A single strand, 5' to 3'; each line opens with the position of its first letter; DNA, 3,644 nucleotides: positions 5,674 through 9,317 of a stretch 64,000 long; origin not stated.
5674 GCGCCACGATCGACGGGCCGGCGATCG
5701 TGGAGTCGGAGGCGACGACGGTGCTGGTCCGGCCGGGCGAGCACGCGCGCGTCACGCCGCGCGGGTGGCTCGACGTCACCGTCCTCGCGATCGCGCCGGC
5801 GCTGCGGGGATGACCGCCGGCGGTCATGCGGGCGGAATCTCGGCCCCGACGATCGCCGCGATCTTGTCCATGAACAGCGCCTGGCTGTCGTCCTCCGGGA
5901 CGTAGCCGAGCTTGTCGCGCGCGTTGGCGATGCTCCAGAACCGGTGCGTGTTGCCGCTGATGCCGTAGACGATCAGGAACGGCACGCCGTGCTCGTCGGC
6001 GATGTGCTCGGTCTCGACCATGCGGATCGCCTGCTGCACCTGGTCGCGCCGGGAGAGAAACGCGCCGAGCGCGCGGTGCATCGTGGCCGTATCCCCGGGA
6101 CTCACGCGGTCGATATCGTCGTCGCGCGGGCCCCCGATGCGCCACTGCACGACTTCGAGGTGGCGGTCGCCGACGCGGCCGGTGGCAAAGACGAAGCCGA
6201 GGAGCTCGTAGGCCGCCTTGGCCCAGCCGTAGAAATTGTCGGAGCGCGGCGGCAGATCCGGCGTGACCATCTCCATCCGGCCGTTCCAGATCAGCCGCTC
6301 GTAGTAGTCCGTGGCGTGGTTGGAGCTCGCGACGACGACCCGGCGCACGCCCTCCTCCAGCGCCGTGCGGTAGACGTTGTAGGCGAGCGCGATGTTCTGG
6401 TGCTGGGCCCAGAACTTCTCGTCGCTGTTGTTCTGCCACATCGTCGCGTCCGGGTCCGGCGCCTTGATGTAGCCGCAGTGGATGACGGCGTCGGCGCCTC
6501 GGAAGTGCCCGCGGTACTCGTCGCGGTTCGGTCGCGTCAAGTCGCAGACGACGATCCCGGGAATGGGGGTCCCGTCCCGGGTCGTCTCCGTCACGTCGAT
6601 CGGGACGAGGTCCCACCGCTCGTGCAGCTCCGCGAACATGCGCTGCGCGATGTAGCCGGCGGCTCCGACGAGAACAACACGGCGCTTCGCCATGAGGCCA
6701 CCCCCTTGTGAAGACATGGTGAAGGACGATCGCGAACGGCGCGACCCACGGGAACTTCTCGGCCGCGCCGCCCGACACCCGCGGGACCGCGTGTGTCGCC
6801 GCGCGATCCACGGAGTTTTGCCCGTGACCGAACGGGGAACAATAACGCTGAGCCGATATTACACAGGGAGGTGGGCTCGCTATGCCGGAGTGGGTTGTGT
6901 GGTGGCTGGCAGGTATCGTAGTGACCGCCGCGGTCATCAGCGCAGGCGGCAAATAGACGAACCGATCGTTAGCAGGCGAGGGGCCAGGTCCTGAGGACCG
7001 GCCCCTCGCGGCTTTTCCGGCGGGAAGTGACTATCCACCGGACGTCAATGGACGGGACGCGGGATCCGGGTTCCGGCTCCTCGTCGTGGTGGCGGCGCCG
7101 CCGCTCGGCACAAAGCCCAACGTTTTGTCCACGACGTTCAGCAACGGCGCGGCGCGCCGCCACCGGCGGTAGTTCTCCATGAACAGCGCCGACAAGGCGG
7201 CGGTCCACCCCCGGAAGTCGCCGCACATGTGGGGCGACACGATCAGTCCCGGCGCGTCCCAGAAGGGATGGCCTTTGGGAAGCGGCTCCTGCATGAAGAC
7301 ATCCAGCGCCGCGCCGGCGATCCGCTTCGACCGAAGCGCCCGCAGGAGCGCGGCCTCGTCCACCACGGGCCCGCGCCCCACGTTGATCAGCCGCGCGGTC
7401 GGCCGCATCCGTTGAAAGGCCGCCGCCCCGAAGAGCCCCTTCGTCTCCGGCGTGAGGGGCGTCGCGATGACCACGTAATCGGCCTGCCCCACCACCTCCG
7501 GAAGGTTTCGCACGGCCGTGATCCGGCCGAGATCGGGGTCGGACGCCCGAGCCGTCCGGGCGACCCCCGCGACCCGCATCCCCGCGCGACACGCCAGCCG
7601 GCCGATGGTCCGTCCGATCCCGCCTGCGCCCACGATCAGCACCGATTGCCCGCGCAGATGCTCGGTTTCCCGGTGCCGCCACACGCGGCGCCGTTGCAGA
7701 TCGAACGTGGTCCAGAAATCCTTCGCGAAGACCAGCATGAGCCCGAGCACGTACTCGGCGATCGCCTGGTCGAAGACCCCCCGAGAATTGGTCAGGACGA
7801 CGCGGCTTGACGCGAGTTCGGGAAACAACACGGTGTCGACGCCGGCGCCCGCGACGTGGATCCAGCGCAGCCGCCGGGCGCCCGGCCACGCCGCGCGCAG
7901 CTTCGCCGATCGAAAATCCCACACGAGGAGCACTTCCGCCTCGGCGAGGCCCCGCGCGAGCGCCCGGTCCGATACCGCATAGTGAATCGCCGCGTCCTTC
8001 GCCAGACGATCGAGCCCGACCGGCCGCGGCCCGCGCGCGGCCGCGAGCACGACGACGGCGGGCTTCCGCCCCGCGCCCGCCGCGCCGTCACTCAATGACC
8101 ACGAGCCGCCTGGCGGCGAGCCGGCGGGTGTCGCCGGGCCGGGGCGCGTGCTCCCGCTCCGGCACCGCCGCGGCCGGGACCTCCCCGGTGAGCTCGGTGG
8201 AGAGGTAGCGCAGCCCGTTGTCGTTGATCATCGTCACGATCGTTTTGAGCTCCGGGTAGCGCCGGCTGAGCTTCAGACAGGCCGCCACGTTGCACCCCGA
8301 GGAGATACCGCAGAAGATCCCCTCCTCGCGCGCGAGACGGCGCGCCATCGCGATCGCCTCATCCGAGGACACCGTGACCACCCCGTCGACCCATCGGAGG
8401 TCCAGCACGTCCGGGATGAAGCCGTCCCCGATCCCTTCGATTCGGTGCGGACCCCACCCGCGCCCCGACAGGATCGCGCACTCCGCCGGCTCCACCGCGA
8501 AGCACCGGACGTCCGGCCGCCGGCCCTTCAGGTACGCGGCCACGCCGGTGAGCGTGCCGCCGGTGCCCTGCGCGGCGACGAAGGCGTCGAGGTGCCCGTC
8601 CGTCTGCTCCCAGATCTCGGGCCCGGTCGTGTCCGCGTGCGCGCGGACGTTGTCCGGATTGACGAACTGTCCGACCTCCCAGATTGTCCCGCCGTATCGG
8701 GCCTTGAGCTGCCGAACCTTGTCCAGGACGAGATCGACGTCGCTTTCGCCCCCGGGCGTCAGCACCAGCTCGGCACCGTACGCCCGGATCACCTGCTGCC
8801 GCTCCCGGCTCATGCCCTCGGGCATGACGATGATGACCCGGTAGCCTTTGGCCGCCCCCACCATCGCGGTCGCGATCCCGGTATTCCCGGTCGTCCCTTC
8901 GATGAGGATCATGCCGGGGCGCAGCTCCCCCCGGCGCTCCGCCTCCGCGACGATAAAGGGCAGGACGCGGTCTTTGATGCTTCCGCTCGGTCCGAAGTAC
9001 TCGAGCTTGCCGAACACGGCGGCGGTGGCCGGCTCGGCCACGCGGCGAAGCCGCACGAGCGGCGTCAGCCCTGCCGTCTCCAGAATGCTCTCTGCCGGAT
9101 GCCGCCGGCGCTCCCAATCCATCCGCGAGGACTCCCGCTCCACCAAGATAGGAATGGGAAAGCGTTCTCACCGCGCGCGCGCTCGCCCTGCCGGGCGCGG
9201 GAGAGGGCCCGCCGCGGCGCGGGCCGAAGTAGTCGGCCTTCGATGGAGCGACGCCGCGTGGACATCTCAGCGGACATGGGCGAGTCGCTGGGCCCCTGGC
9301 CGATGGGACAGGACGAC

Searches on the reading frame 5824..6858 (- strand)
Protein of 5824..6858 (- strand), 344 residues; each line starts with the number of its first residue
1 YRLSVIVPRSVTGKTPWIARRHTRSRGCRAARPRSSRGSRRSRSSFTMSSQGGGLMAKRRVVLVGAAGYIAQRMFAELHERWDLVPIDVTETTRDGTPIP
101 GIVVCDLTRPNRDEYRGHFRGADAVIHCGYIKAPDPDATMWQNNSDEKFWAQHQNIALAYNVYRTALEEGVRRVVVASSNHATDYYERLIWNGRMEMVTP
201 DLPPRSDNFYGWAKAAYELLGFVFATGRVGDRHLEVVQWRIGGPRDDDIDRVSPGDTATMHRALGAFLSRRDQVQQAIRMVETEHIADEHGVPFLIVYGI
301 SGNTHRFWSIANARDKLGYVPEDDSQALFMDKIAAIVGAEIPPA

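Call 46: search_protein_families(library=pfam, proteins=[window:5824-6858:-], max_evalue=0.0001)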
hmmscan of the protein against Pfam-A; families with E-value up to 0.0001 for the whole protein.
window:5824-6858:- (344 aa): 2 families
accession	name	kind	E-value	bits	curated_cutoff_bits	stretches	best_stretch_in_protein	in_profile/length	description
PF01370.27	Epimerase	-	2.6e-08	34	20.9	1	61-219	1-151/240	NAD dependent epimerase/dehydratase family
PF13460.12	NAD_binding_10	-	2.9e-06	27.7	27.2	1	65-189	1-108/184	NAD(P)H-binding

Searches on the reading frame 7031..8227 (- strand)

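Call 46: search_protein_families(library=pfam, proteins=[window:7031-8227:-], max_evalue=0.0001)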
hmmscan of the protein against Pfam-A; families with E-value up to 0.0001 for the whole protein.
window:7031-8227:- (398 aa): 2 families
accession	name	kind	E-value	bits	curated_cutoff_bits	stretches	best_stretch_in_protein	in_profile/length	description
PF02826.25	2-Hacid_dh_C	-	2.1e-50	171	25.1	1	161-334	1-177/178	D-isomer specific 2-hydroxyacid dehydrogenase, NAD binding domain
PF00389.36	2-Hacid_dh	-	7e-07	29.4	24.6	1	68-257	8-103/134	D-isomer specific 2-hydroxyacid dehydrogenase, catalytic domain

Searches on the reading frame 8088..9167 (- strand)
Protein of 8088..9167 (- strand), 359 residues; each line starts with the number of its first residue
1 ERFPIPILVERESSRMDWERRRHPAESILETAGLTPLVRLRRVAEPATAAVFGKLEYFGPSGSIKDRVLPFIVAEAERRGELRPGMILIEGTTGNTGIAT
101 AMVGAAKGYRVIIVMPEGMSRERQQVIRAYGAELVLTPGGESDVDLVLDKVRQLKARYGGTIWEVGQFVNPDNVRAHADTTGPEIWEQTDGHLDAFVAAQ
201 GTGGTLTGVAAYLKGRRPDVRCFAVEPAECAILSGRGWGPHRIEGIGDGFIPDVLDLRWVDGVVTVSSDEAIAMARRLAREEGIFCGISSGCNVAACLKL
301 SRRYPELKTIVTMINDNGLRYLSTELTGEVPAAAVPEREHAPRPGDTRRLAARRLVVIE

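Call 46: search_protein_families(library=pfam, proteins=[window:8088-9167:-], max_evalue=0.0001)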
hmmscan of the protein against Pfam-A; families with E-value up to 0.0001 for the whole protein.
window:8088-9167:- (359 aa): 1 family
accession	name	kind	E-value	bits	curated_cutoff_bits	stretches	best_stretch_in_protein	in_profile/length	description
PF00291.31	PALP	-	5.3e-76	256.2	35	1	31-315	4-294/295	Pyridoxal-phosphate dependent enzyme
